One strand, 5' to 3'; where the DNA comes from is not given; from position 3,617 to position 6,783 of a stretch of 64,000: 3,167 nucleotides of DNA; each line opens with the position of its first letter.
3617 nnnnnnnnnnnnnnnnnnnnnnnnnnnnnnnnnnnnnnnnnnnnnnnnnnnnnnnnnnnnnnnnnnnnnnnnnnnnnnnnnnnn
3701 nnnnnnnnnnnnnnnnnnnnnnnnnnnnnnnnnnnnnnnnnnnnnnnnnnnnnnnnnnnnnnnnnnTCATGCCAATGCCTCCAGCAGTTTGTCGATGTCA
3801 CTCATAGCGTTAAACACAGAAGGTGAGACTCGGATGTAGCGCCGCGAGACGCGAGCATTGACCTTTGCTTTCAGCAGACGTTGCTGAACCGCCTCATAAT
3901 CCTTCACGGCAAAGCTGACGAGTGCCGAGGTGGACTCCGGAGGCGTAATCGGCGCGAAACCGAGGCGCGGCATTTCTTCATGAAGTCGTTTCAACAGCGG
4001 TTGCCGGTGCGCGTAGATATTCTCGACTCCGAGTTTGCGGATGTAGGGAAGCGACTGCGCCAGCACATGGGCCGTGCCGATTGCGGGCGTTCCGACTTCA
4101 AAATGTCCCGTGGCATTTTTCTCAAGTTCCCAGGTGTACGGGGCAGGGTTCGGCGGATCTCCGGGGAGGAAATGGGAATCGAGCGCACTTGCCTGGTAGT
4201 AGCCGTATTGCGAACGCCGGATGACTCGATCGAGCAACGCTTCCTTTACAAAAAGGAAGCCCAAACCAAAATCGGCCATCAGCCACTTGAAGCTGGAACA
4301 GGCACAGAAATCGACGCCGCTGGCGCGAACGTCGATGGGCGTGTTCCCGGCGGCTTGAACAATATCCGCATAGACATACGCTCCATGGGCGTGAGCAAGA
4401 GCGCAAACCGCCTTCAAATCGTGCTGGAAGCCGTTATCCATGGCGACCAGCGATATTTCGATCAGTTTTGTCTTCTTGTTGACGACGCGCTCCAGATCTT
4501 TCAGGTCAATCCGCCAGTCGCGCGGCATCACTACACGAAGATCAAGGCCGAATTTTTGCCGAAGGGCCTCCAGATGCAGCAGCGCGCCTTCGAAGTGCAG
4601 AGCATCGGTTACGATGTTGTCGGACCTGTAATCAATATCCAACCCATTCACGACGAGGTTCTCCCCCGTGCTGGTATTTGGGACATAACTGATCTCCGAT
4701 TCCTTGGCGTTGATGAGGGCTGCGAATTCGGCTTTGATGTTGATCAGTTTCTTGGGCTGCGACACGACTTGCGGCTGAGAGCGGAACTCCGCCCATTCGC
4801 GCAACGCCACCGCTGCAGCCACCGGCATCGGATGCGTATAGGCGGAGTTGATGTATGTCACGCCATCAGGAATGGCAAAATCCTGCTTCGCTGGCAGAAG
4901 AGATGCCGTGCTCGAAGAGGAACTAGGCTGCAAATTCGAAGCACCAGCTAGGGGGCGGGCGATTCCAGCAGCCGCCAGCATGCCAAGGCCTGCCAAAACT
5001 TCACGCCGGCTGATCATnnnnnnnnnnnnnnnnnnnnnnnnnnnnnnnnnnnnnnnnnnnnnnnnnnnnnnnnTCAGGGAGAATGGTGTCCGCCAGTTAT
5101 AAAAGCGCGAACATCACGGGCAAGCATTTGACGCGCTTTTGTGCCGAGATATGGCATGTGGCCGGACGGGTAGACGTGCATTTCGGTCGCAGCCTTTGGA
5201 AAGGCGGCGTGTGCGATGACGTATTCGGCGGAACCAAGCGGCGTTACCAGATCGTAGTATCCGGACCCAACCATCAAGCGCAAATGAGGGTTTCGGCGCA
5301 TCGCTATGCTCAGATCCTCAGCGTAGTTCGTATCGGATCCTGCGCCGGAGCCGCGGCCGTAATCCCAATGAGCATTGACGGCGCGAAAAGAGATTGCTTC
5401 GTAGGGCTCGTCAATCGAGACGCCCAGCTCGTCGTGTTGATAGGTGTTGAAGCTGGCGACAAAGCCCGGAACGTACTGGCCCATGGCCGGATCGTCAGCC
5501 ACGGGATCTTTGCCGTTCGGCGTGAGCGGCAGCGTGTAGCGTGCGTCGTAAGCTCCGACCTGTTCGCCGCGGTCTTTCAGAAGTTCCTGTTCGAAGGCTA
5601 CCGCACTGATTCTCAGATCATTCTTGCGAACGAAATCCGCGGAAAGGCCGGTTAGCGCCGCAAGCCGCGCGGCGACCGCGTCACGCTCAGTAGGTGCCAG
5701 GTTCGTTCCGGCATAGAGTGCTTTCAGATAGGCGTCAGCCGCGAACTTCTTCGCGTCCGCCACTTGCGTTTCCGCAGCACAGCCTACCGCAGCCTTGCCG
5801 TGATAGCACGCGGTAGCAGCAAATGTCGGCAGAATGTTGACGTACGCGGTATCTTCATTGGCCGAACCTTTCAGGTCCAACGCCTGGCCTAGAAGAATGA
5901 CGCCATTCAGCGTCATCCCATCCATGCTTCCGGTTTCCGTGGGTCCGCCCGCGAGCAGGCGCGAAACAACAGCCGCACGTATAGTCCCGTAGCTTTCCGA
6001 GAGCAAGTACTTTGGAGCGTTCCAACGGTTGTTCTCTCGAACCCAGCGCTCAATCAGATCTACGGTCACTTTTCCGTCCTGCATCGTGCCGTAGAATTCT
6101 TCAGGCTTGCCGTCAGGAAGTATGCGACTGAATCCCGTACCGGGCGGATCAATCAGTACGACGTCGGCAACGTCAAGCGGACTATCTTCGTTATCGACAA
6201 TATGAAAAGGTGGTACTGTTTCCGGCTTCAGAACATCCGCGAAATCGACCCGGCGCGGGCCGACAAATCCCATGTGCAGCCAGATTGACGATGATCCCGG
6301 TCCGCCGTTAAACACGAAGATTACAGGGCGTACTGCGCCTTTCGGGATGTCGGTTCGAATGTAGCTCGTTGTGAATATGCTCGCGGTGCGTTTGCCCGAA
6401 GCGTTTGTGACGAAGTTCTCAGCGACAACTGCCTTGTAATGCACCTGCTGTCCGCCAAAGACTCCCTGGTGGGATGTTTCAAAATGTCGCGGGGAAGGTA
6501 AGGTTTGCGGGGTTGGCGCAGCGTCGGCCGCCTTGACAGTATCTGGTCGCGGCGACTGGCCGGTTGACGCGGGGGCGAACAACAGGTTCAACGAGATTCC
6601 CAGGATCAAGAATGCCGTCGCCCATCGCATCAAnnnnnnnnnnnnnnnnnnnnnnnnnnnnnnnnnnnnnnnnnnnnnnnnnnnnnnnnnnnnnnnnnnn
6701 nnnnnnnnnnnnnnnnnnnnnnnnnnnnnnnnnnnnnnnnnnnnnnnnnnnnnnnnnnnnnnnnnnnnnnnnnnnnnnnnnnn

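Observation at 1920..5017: An exported PLP-enzyme / RidA pair: enamine-imine quenching apparently relocated to the periplasm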

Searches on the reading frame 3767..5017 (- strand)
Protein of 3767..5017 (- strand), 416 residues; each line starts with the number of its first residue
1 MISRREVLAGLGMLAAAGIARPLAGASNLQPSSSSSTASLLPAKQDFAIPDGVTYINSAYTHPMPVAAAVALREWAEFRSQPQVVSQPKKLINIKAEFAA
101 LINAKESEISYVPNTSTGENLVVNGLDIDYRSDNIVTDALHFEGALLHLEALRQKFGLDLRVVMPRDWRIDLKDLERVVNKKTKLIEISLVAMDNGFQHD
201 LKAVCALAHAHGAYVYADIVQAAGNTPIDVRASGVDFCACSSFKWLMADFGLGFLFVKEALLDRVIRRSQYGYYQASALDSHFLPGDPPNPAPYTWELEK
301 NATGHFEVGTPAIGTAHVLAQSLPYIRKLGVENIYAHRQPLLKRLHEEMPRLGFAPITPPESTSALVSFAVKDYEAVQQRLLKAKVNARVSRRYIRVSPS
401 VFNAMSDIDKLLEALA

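Call 3: search_protein_families(library=pfam, proteins=[window:3767-5017:-])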
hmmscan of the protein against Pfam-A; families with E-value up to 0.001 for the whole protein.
window:3767-5017:- (416 aa): 2 families
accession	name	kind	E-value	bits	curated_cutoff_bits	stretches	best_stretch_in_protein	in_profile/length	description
PF00266.25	Aminotran_5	-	3.2e-38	132.1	21.5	1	90-377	44-322/371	Aminotransferase class-V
PF01041.23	DegT_DnrJ_EryC1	-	5.8e-06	26.2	19.8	1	163-243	93-170/360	DegT/DnrJ/EryC1/StrS aminotransferase family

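Call 4: search_protein_families(library=ncbifam, proteins=[window:3767-5017:-])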
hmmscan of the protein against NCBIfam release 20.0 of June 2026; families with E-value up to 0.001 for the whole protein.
window:3767-5017:- (416 aa): 24 families
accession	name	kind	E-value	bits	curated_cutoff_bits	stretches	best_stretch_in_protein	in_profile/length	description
TIGR01979.1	sufS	subfamily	2e-35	122.5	475.1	2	90-265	63-241/403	SufS family cysteine desulfurase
TIGR01977.1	am_tr_V_EF2568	hypoth_equivalog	1.5e-26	93.4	377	1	84-279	39-234/376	cysteine desulfurase family protein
NF006791.0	PRK09295.1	equivalog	1.5e-24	86.9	661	1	89-363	67-331/406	cysteine desulfurase SufS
NF041166.1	f2_encap_cargo1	exception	1.6e-21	77.1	800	2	99-265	299-468/623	family 2A encapsulin nanocompartment cargo protein cysteine desulfurase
TIGR01976.1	am_tr_V_VC1184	hypoth_equivalog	1.7e-20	73.7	352.35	1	95-265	67-239/401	cysteine desulfurase-like protein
TIGR03402.1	FeS_nifS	equivalog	2.7e-17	62.6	530.75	1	91-260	44-213/379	cysteine desulfurase NifS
TIGR03392.1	FeS_syn_CsdA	equivalog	2.7e-16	59.7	493.6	1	48-374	12-333/398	cysteine desulfurase CsdA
NF008126.0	PRK10874.1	equivalog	1.8e-15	57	607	1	48-373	15-335/401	cysteine desulfurase CsdA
NF010611.0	PRK14012.1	equivalog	2.3e-15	56.4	548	1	95-259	57-222/406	IscS subfamily cysteine desulfurase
TIGR03301.1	PhnW-AepZ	equivalog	9.3e-15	54.9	360.8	1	167-265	108-208/355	2-aminoethylphosphonate aminotransferase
TIGR02006.1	IscS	equivalog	4.7e-14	52.2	643.2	1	93-260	51-219/402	IscS subfamily cysteine desulfurase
TIGR03235.1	DNA_S_dndA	equivalog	6.8e-14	51.9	480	1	95-260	48-215/353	cysteine desulfurase DndA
NF040779.1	Sec_lyase_SclA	exception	2.8e-12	46.2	525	1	93-354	47-292/378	selenocysteine lyase SclA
NF002806.0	PRK02948.1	subfamily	1.8e-10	40.4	304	1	80-245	33-201/381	IscS subfamily cysteine desulfurase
TIGR03403.1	nifS_epsilon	equivalog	1.8e-10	40.2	587.7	1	167-261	125-218/382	NifS family cysteine desulfurase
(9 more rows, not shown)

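Call 22: search_solved_structures(query=window:3767-5017:-, max_evalue=0.00001, show_alignments=2)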
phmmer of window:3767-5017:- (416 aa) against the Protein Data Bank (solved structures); distinct sequences matched with E-value up to 0.00001: 59.
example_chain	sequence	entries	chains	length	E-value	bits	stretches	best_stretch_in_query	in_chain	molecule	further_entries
6mrh_A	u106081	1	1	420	4.8e-24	88.4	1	88-371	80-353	Cysteine desulfurase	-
6mre_A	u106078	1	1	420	4.9e-24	88.4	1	88-371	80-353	Cysteine desulfurase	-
6o11_A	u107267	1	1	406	5.9e-24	88.1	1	88-371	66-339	Cysteine desulfurase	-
6ndn_A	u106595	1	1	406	5.9e-24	88.1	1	88-371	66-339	Cysteine desulfurase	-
1i29_A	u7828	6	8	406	5.9e-24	88.1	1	88-371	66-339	CSDB | Selenocysteine lyase | Cysteine desulfurase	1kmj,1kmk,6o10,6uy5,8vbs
9d2d_A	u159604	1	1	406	5.9e-24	88.1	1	88-371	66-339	Cysteine desulfurase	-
5db5_A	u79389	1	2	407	6e-24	88.1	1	88-371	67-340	Cysteine desulfurase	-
1jf9_A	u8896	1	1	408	6e-24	88.1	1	88-371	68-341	SELENOCYSTEINE LYASE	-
7rrn_A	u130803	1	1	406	6.2e-24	88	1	88-371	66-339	Cysteine desulfurase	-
6mri_A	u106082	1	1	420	6.2e-24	88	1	88-371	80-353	Cysteine desulfurase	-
6mr2_A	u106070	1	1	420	6.6e-24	87.9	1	88-371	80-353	Cysteine desulfurase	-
6mr6_A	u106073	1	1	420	6.8e-24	87.9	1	88-371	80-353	Cysteine desulfurase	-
6o12_A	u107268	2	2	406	8.5e-24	87.6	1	88-371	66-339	Cysteine desulfurase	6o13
7rw3_A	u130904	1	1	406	2.9e-23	85.8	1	88-371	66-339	Cysteine desulfurase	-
7ruj_A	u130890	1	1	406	7.7e-23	84.4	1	88-371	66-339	Cysteine desulfurase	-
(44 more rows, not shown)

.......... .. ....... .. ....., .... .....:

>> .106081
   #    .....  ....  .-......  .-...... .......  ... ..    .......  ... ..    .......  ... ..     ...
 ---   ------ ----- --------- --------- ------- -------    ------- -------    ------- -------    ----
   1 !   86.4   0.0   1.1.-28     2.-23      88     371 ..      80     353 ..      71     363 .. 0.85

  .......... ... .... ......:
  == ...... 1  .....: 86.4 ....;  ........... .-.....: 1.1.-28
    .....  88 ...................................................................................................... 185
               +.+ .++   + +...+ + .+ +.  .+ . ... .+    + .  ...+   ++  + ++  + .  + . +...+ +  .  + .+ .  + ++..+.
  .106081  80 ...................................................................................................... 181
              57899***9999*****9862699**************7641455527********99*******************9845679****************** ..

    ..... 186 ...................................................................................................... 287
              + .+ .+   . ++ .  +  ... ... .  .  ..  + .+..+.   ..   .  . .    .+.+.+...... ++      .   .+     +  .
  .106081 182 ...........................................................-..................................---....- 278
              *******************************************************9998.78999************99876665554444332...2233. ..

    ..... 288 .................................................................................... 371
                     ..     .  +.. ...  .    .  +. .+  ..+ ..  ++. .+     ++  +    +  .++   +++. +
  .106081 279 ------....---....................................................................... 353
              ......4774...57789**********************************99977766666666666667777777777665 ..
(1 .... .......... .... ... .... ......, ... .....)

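Call 24: find_homologous_proteins(query=window:3767-5017:-, max_evalue=1e-20)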
Query window:3767-5017:- (416 aa): 2800 proteins with E <= 1e-20 among 8000 candidates; the best 120 are listed.
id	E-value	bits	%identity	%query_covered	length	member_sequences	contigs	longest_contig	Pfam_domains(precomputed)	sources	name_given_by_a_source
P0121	4.1e-274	927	100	100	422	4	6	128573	PF00266.26,PF01041.24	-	-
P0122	1.3e-248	843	91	100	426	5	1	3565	PF00266.26,PF01041.24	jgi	jgi:selenocysteine lyase/cysteine desulfurase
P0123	1.8e-237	806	87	100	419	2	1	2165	PF00266.26,PF01041.24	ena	-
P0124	3.8e-237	805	87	100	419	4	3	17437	PF00266.26,PF01041.24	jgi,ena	-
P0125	4.2e-235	798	84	100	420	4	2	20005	PF00266.26,PF01041.24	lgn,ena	-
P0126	1.1e-234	797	85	100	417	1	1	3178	PF00266.26,PF01041.24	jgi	jgi:selenocysteine lyase/cysteine desulfurase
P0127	5.0e-233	791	84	100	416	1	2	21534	PF00266.26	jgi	jgi:selenocysteine lyase/cysteine desulfurase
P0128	1.9e-232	789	83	100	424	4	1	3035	PF00266.26,PF01041.24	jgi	-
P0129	2.3e-232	789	84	100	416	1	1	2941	PF00266.26,PF01041.24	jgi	jgi:selenocysteine lyase/cysteine desulfurase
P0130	2.8e-232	789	84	100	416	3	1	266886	PF00266.26,PF01041.24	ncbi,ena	-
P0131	2.8e-232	789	84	100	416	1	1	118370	PF00266.26,PF01041.24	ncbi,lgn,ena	-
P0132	8.8e-232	787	84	100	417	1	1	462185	PF00266.26,PF01041.24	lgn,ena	-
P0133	4.1e-231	785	83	100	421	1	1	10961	PF00266.26,PF01041.24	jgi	jgi:selenocysteine lyase/cysteine desulfurase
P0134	1.5e-230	783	83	100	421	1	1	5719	PF00266.26,PF01041.24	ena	-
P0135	8.4e-230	781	84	100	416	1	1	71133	PF00266.26,PF01041.24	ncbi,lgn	-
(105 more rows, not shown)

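Call 27: search_solved_structures(query=A1, max_evalue=0.001)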
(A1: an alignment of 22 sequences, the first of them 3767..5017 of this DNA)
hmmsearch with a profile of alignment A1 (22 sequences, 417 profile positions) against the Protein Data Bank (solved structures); distinct sequences matched with E-value up to 0.001: 80 (the best 60 are shown).
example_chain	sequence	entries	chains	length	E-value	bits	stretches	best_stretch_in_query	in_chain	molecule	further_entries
6mrh_A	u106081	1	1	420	7.6e-30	107.4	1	76-374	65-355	Cysteine desulfurase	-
7rrn_A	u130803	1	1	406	9.2e-30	107.1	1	74-374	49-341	Cysteine desulfurase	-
6mre_A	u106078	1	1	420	1e-29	107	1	76-374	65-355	Cysteine desulfurase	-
6ndn_A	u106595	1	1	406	1.6e-29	106.3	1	76-374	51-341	Cysteine desulfurase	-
1i29_A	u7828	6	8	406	1.7e-29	106.3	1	76-374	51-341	CSDB | Selenocysteine lyase | Cysteine desulfurase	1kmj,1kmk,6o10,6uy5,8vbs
5db5_A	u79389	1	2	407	1.7e-29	106.3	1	76-374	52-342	Cysteine desulfurase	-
1jf9_A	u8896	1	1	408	1.7e-29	106.3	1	76-374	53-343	SELENOCYSTEINE LYASE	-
6o11_A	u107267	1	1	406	1.7e-29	106.3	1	76-374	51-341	Cysteine desulfurase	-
6mri_A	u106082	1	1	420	1.8e-29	106.2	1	76-374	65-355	Cysteine desulfurase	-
6mr2_A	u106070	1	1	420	1.8e-29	106.2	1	76-374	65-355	Cysteine desulfurase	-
6mr6_A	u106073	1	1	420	2.1e-29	105.9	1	85-374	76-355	Cysteine desulfurase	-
9d2d_A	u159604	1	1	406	2.4e-29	105.7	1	76-371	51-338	Cysteine desulfurase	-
6o12_A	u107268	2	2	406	3.3e-29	105.3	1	76-374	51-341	Cysteine desulfurase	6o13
5b7s_A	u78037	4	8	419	4.3e-29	104.9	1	43-265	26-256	Cysteine desulfurase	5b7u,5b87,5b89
1c0n_A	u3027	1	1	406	6.4e-29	104.4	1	74-373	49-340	PROTEIN (CSDB PROTEIN)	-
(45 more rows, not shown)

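Call 29: find_related_loci(query=A1, collection=genome_contigs, flank=10000)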
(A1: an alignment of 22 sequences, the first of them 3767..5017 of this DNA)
Query A1 (416 aa) in genome_contigs; peptide patterns used: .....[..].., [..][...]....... (x = any residue, [..] = any of these).
184 stretches matched a pattern; 148 encode a relative of the query (tblastn E <= 1e-3); the best 80 are kept; 80 distinct loci.
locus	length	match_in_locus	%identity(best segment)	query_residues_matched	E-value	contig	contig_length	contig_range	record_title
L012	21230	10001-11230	85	1-410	0e+0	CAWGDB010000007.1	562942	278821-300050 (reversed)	MAG: uncultured Acidobacteriaceae bacterium isolate MFD02248.bin.1.12 genome assembly, contig: contig_38307, whole genom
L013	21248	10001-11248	82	1-416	0e+0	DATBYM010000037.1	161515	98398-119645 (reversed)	MAG TPA_asm: Terriglobales bacterium isolate SMAG_U7593 k141_270070, whole genome shotgun sequence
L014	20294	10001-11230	84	1-410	0e+0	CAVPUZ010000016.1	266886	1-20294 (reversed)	MAG: uncultured Acidobacteriaceae bacterium isolate MFD00008.bin.2.117 genome assembly, contig: contig_50290, whole geno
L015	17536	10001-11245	80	2-416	0e+0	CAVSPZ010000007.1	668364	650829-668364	MAG: uncultured Acidobacteriota bacterium isolate MFD03044.bin.1.24 genome assembly, contig: contig_86, whole genome sho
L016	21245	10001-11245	80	2-416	0e+0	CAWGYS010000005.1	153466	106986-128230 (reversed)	MAG: uncultured Acidobacteriaceae bacterium isolate MFD01716.bin.2.24 genome assembly, contig: contig_18290, whole genom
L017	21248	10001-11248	80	1-416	0e+0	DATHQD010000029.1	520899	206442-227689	MAG TPA_asm: Terriglobales bacterium isolate SMAG_U12729 k141_2200292, whole genome shotgun sequence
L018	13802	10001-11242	79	2-416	0e+0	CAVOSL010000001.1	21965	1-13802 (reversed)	MAG: uncultured Acidobacteriaceae bacterium isolate MFD00008.bin.1.132 genome assembly, contig: contig_104508, whole gen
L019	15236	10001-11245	79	2-416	0e+0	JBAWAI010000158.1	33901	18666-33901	MAG: Terriglobales bacterium isolate MFD09463_ilm_asm_bin1 k127_301980, whole genome shotgun sequence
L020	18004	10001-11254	80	2-416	0e+0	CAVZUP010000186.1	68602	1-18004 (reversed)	MAG: uncultured Acidobacteriaceae bacterium isolate MFD05379.bin.1.4 genome assembly, contig: contig_4889, whole genome 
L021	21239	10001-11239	81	2-415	0e+0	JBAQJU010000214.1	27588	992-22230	MAG: Terriglobales bacterium isolate MFD06665_ilm_asm_bin27 k127_70608, whole genome shotgun sequence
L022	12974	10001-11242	79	2-416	0e+0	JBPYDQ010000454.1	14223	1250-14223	MAG: Terriglobales bacterium isolate Bin.010.fastaField_forest_FP2 k127_3426972, whole genome shotgun sequence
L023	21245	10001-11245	80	2-416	0e+0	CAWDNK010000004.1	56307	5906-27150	MAG: uncultured Acidobacteriaceae bacterium isolate MFD03399.bin.1.20 genome assembly, contig: contig_40531, whole genom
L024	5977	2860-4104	78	2-416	0e+0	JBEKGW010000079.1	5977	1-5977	MAG: Terriglobales bacterium isolate SPRUCE 262 SPRUCE_262_79, whole genome shotgun sequence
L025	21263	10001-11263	76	2-416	0e+0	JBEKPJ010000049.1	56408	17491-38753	MAG: Terriglobales bacterium isolate SPRUCE 461 SPRUCE_461_49, whole genome shotgun sequence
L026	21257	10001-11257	78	1-416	0e+0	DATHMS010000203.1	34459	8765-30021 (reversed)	MAG TPA_asm: Candidatus Sulfotelmatobacter sp. isolate SMAG_U12638 k141_1993899, whole genome shotgun sequence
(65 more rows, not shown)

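Call 57: predict_structure(alignment_id=A1)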
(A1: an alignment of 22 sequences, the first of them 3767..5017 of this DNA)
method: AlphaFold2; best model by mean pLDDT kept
length: 416 residues; sequences in the alignment: 22
mean_pLDDT: 54.1   pTM: 0.50
mean pLDDT of the five models: 54.1, 49.7, 44.8, 44.4, 40.5
residues with pLDDT >= 90: 2; 70-90: 95; 50-70: 123; < 50: 196
segments of 3 or more residues with pLDDT < 50: 1-90, 112-124, 140-145, 222-226, 242-252, 266-318, 330-333, 361-365, 391-393, 399-401
pLDDT, mean of each block of 10 residues (from residue 1): 38 36 30 32 42 34 37 38 38 60 66 45 56 67 51 65 64 82 77 58 86 76 50 72 44 61 48 32 33 30 30 47 52 58 83 72 55 73 60 52 68 86
secondary structure, 60 per line:
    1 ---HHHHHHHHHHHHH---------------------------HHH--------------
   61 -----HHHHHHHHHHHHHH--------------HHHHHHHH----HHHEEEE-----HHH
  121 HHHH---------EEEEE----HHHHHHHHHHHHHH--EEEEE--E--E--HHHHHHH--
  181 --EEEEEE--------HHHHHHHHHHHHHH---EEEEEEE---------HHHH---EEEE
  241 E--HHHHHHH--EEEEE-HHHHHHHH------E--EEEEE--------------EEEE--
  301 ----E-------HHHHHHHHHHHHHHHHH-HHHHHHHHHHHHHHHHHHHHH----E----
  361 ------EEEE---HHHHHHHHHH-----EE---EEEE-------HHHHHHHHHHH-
elements in order: H4-16 H66-79 H94-101 E109-112 H118-124 E134-138 H143-156 E159-163 H172-178 E183-188 H197-210 E214-220 H230-233 E237-241 H244-250 E253-257 H259-266 E276-280 E295-298 H313-329 H331-351 E367-370 H374-383 E394-397 H405-415

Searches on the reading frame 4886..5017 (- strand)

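Call 61: search_protein_families(library=ncbifam, proteins=[window:4886-5017:-], max_evalue=10)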
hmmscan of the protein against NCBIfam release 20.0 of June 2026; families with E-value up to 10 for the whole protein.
seq(44 aa): 2 families
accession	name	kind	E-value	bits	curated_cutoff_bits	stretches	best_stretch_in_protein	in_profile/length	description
NF045608.2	EpsI_type_V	exception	0.027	13.8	228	1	3-44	1-42/218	exosortase-associated protein EpsI, V-type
TIGR01409.1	TAT_signal_seq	domain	0.064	13.7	16.7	1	2-20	1-19/29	twin-arginine translocation signal domain-containing protein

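Call 62: search_protein_families(library=pfam, proteins=[window:4886-5017:-], max_evalue=1)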
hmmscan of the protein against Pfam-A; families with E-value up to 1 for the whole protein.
seq(44 aa): 1 family
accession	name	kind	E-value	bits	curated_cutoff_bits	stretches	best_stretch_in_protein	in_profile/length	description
PF10518.14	TAT_signal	-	0.0043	17.4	22.7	1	1-18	1-18/21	TAT (twin-arginine translocation) pathway signal sequence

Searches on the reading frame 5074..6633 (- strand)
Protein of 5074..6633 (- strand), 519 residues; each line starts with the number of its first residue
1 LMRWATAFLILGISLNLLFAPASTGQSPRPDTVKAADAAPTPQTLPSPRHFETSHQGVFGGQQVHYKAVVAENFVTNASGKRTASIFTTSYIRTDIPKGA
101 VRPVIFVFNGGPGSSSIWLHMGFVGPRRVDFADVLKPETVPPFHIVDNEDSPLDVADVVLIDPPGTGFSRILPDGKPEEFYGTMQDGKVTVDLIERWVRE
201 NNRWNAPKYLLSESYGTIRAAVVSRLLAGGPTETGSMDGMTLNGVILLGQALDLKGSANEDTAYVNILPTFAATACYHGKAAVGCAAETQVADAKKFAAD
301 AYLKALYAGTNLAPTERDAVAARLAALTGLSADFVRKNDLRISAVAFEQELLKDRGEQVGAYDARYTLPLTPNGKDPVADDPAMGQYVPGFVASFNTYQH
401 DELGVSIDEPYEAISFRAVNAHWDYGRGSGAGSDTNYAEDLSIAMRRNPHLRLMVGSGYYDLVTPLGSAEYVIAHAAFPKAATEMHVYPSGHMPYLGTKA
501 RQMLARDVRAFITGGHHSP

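Call 3: search_protein_families(library=pfam, proteins=[window:5074-6633:-])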
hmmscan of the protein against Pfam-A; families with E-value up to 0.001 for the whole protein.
window:5074-6633:- (519 aa): 1 family
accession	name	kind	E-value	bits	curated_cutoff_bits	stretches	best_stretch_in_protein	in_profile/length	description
PF00450.28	Peptidase_S10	-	3.2e-08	33.8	21.9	1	100-252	38-181/420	Serine carboxypeptidase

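Call 4: search_protein_families(library=ncbifam, proteins=[window:5074-6633:-])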
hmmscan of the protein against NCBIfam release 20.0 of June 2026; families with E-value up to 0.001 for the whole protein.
window:5074-6633:- (519 aa): 0 families

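Call 79: search_solved_structures(query=window:5074-6633:-, max_evalue=0.01)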
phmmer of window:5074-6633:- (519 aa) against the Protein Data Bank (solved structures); distinct sequences matched with E-value up to 0.01: 0.
